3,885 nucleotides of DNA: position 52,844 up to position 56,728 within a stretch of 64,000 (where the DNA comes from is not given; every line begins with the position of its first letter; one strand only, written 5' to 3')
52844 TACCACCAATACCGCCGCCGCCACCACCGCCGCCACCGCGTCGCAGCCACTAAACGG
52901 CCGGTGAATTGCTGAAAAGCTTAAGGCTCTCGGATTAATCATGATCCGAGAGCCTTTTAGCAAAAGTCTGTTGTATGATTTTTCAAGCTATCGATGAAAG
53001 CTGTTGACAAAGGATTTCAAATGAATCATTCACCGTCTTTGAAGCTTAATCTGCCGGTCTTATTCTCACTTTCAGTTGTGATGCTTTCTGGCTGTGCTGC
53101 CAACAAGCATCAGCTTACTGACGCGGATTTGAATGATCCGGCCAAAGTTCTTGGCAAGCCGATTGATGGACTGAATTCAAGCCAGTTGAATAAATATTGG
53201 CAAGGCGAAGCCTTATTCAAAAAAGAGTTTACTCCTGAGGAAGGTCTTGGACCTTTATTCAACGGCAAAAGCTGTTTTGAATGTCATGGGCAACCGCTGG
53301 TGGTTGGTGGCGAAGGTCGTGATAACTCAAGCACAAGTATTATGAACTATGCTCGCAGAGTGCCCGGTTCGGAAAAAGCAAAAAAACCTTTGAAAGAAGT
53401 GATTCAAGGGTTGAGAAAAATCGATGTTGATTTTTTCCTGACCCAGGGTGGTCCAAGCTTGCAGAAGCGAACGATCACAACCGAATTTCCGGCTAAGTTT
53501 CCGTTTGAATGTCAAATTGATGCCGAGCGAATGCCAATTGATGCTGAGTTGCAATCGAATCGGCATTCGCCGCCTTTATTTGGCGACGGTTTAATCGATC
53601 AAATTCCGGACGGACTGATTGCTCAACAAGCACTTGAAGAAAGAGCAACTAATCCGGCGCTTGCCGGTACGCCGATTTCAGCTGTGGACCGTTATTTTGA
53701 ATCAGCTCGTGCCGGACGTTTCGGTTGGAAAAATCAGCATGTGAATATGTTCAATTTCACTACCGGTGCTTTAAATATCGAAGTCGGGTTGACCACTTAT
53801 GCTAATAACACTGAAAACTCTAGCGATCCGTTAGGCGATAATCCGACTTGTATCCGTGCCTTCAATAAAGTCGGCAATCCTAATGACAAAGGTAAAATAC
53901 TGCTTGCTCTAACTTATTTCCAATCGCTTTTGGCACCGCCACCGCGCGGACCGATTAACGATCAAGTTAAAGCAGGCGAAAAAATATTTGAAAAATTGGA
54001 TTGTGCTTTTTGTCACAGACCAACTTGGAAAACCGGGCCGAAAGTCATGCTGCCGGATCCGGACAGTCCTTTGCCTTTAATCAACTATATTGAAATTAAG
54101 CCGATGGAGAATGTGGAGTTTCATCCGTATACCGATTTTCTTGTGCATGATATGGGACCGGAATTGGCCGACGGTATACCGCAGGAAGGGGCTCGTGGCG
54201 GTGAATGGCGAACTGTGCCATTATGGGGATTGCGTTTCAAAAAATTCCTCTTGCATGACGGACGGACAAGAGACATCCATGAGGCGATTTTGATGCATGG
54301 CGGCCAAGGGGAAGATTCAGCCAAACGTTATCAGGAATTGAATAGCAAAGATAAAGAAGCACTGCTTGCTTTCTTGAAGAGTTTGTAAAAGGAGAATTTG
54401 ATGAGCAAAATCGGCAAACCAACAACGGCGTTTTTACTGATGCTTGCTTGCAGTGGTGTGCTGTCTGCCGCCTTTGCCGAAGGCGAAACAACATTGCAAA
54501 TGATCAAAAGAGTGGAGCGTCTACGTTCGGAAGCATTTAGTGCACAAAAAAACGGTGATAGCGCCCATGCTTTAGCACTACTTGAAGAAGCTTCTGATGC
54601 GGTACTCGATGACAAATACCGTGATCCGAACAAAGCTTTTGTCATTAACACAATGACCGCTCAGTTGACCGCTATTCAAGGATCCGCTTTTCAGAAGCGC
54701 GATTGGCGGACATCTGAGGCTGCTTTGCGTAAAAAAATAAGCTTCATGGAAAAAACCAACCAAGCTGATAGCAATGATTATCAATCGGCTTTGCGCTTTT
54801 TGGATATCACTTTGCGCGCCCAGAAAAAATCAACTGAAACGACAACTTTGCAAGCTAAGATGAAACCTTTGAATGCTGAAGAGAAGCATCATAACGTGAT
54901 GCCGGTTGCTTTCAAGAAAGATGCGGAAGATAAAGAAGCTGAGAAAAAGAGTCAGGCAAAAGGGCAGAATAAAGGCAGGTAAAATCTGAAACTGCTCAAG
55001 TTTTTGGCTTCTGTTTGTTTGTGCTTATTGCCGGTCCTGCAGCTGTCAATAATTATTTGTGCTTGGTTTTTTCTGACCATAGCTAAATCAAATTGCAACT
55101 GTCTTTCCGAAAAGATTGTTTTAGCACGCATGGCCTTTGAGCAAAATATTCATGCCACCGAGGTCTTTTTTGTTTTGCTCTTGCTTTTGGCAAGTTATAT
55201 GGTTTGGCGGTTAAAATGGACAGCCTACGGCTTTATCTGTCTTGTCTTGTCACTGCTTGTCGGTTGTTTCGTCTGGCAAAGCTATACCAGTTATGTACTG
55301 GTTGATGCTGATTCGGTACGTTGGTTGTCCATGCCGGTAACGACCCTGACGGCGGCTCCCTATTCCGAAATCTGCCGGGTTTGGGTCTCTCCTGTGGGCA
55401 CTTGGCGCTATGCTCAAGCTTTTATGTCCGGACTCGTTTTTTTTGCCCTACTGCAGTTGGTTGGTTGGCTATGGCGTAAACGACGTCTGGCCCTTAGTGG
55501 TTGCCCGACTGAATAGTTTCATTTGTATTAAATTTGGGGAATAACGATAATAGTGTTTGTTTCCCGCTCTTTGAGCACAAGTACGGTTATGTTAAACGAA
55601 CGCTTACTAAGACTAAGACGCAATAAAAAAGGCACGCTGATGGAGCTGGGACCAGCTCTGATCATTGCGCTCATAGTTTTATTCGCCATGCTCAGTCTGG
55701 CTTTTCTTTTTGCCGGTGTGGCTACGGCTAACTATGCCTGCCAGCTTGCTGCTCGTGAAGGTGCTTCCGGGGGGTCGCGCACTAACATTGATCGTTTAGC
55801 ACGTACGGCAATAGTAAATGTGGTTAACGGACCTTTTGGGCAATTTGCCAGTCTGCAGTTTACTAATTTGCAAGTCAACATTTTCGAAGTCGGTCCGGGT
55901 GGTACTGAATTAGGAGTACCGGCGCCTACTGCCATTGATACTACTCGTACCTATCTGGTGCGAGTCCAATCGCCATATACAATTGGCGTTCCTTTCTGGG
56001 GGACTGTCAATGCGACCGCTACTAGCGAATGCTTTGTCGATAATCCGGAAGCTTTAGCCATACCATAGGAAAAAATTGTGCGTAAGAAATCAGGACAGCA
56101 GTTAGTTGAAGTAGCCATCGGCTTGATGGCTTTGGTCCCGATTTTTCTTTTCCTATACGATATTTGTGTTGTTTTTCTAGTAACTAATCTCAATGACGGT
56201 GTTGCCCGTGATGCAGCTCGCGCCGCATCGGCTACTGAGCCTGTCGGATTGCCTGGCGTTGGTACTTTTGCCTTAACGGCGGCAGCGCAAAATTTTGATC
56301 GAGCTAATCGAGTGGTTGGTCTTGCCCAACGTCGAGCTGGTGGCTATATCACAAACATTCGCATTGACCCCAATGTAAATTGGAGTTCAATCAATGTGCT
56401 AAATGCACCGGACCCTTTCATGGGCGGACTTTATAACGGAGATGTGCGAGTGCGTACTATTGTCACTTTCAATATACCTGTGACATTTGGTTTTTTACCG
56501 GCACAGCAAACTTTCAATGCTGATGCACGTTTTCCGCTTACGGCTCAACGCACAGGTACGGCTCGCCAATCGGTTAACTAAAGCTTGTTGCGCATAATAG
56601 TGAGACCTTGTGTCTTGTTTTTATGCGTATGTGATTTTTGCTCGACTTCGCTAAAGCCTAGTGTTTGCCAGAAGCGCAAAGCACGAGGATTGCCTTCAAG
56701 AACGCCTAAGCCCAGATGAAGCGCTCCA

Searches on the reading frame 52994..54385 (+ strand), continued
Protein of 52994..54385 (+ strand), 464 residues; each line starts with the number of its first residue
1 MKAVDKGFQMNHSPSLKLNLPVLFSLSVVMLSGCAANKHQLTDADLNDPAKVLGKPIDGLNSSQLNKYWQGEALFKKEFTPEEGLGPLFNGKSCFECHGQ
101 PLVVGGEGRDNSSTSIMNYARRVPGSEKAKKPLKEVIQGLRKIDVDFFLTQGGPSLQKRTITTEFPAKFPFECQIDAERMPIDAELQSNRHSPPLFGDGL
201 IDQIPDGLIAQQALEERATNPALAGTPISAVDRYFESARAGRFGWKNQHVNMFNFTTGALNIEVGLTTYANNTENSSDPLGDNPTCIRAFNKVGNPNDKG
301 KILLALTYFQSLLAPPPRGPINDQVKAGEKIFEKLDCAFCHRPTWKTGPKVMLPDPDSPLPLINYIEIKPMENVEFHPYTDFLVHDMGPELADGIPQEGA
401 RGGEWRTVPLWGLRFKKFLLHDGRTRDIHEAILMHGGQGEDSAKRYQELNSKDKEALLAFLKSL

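Call 82: find_encoding_contigs(protein=P0278, flank=10000, max_places=1)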
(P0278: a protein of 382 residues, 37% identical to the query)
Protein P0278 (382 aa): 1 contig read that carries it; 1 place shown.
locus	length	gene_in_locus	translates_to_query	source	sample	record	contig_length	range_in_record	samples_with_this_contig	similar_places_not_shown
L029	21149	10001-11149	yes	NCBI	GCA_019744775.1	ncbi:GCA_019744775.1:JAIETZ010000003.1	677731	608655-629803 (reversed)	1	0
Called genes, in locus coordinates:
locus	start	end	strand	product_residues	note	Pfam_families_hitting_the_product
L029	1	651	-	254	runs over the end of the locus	PF13103:TonB_2 (weak)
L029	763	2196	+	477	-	PF01171:ATP_bind_3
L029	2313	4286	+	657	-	PF06480:FtsH_ext (weak), PF00004:AAA, PF17862:AAA_lid_3, PF01434:Peptidase_M41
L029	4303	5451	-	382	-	PF13432:TPR_16 (weak), PF14559:TPR_19 (weak), PF23914:TPR_CcmH_CycH (weak), PF13429:TPR_15 (weak), PF09976:TPR_21, PF14559:TPR_19, PF13414:TPR_11, PF00515:TPR_1, +22 more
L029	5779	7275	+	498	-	PF00171:Aldedh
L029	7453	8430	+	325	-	PF09992:NAGPA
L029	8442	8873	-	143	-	PF00403:HMA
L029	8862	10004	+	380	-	PF13432:TPR_16, PF13424:TPR_12 (weak), PF14559:TPR_19 (weak), PF00515:TPR_1, PF07719:TPR_2 (weak), PF13414:TPR_11 (weak), PF12895:ANAPC3, PF14559:TPR_19 (weak), +13 more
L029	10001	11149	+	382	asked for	PF00034:Cytochrom_C (faint), PF06537:DHOR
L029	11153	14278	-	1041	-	PF13400:Tad (weak)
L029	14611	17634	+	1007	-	PF13400:Tad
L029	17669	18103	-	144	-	PF02823:ATP-synt_DE_N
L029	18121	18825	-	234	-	PF00574:CLP_protease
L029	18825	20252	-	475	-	PF02874:ATP-synt_ab_N, PF00006:ATP-synt_ab, PF22919:ATP-synt_VA_C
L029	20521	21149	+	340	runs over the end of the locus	PF07885:Ion_trans_2, PF02254:TrkA_N, PF02080:TrkA_C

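Call 83: find_encoding_contigs(protein=P0267, flank=10000, max_places=1)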
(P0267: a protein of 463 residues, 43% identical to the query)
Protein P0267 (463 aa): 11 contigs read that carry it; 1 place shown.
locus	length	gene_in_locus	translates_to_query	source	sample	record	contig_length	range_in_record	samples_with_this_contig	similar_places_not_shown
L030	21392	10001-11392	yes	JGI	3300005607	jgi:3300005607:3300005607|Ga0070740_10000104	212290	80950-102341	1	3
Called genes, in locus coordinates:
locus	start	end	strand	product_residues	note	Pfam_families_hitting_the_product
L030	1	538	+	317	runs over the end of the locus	PF00535:Glycos_transf_2, PF13641:Glyco_tranf_2_3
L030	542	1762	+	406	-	PF01266:DAO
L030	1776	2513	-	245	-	PF00106:adh_short, PF08659:KR (weak), PF13561:adh_short_C2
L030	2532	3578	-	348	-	PF13508:Acetyltransf_7 (faint), PF13302:Acetyltransf_3 (faint), PF00583:Acetyltransf_1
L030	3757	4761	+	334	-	PF00535:Glycos_transf_2, PF10111:Glyco_tranf_2_2 (weak), PF13641:Glyco_tranf_2_3 (weak)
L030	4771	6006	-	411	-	PF00149:Metallophos, PF12850:Metallophos_2 (faint)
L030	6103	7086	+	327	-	-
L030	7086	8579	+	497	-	PF01938:TRAM, PF05958:tRNA_U5-meth_tr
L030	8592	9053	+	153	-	PF00583:Acetyltransf_1, PF13673:Acetyltransf_10, PF13508:Acetyltransf_7, PF13527:Acetyltransf_9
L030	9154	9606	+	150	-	PF01281:Ribosomal_L9_N, PF03948:Ribosomal_L9_C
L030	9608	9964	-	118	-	-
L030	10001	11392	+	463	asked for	PF13442:Cytochrome_CBB3 (faint), PF06537:DHOR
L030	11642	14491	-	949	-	-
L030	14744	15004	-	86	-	PF02609:Exonuc_VII_S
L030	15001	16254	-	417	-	PF13742:tRNA_anti_2, PF01336:tRNA_anti-codon, PF02601:Exonuc_VII_L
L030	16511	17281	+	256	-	-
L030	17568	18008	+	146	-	PF00210:Ferritin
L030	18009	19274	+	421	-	PF07969:Amidohydro_3 (weak), PF01979:Amidohydro_1, PF07969:Amidohydro_3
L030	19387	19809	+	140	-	-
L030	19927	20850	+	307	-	-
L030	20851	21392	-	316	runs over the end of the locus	PF00248:Aldo_ket_red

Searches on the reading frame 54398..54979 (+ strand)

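Call 4: search_protein_families(library=pfam, proteins=[window:54398-54979:+], max_evalue=1)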
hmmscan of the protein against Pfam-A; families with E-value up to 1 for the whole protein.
window:54398-54979:+ (194 aa): 4 families
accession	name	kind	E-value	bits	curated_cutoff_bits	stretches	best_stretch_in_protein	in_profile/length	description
PF20027.4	DUF6435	-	0.046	14.2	26.9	1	36-65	14-43/53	Family of unknown function (DUF6435)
PF00579.31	tRNA-synt_1b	-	0.046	13.5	21.1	1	107-178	214-285/292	tRNA synthetases class I (W and Y)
PF23590.1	NOT1_connector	-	0.06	13.3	27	0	31-75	23-67/207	CCR4-NOT transcription complex subunit 1, NOT1_connector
PF14863.12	Alkyl_sulf_dimr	-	0.46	11.3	26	0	120-156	77-113/139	Alkyl sulfatase dimerisation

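Call 25: search_protein_families(library=ncbifam, proteins=[window:54398-54979:+], max_evalue=0.1)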
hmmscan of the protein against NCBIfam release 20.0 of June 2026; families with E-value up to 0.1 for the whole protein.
window:54398-54979:+ (194 aa): 0 families

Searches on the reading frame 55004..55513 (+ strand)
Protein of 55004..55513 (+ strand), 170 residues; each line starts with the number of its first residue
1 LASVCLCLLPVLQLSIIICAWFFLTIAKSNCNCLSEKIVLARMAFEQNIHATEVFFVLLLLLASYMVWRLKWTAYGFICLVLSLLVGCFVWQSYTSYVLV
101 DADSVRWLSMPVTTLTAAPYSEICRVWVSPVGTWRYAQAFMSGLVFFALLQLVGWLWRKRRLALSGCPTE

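Call 25: search_protein_families(library=ncbifam, proteins=[window:55004-55513:+], max_evalue=0.1)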
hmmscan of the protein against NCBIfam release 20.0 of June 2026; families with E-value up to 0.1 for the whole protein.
window:55004-55513:+ (170 aa): 1 family
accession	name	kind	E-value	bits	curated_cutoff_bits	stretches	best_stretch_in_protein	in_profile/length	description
NF008558.0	PRK11498.1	equivalog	0.053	11.4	992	1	39-123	161-245/872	UDP-forming cellulose synthase catalytic subunit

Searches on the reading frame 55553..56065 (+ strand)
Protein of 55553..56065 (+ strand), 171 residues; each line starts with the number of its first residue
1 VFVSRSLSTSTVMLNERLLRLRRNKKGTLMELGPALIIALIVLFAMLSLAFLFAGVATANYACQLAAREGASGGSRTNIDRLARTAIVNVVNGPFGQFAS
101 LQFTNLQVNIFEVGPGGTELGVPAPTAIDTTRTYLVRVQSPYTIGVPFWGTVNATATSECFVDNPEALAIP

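Call 4: search_protein_families(library=pfam, proteins=[window:55553-56065:+], max_evalue=1)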
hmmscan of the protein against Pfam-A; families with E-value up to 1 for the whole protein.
window:55553-56065:+ (171 aa): 0 families

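Call 25: search_protein_families(library=ncbifam, proteins=[window:55553-56065:+], max_evalue=0.1)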
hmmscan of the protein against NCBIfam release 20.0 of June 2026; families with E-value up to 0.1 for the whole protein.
window:55553-56065:+ (171 aa): 1 family
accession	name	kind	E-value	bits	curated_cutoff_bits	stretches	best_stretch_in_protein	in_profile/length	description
NF041390.1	TadE_Rv3655c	subfamily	0.018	15.6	40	1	35-86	4-53/101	TadE family type IV pilus minor pilin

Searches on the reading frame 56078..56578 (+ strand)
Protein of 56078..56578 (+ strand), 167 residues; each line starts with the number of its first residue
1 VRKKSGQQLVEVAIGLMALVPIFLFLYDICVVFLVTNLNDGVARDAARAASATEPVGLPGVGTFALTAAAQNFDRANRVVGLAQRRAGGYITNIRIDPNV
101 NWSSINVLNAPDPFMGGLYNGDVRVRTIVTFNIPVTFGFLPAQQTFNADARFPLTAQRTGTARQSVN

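Call 4: search_protein_families(library=pfam, proteins=[window:56078-56578:+], max_evalue=1)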
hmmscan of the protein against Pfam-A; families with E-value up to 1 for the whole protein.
window:56078-56578:+ (167 aa): 1 family
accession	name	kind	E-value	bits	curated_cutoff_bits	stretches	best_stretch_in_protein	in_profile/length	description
PF07811.17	TadE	-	0.00035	21.1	22.9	1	6-48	1-43/43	TadE-like protein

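Call 25: search_protein_families(library=ncbifam, proteins=[window:56078-56578:+], max_evalue=0.1)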
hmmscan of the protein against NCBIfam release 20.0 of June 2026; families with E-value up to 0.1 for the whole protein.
window:56078-56578:+ (167 aa): 0 families
